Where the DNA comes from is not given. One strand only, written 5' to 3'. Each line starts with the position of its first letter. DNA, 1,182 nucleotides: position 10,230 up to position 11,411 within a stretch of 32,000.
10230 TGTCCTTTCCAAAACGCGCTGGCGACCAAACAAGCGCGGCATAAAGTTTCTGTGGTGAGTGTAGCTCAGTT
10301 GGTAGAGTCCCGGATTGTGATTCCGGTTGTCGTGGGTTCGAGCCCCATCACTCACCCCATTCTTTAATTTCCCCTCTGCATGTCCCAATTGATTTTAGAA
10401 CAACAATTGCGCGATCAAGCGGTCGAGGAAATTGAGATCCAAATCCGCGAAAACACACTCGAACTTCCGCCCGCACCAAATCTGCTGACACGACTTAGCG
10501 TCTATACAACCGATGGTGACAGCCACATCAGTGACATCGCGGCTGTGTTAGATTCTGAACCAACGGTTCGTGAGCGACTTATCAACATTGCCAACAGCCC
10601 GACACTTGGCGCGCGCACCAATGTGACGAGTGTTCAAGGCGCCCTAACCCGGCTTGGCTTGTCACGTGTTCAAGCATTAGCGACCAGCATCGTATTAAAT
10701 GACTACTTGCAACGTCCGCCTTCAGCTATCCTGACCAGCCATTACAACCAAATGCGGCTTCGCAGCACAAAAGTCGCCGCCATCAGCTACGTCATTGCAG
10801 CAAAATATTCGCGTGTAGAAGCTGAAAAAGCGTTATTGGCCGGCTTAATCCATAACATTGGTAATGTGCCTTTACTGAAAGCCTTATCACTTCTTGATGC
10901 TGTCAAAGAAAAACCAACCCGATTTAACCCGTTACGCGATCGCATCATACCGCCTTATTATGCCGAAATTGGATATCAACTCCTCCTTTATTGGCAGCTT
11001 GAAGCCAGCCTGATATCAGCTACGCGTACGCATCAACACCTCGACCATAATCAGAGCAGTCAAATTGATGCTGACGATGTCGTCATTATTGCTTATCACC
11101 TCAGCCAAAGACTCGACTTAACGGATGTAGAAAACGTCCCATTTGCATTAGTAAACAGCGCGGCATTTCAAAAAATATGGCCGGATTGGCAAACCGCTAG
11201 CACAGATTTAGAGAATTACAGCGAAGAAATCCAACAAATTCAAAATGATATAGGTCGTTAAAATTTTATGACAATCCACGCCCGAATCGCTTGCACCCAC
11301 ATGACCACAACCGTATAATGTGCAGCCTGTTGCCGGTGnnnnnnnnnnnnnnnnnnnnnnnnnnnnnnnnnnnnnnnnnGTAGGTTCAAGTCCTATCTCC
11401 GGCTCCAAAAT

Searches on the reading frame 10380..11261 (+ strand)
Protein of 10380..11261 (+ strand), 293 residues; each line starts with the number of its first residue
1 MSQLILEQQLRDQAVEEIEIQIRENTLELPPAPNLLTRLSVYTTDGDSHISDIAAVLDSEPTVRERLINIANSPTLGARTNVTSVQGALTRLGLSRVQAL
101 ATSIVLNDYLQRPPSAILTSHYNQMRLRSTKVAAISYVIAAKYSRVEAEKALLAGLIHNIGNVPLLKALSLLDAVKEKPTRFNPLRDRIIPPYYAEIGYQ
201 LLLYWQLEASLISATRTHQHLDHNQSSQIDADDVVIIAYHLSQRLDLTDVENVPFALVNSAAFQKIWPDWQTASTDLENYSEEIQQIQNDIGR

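Call 84: search_protein_families(library=pfam, proteins=[window:10380-11261:+], max_evalue=0.00001)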
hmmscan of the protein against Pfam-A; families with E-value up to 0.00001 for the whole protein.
window:10380-11261:+ (293 aa): 1 family
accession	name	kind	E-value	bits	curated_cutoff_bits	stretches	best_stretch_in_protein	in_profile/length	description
PF08668.18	HDOD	-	1.7e-33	116.2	22.9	1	29-220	1-195/196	HDOD domain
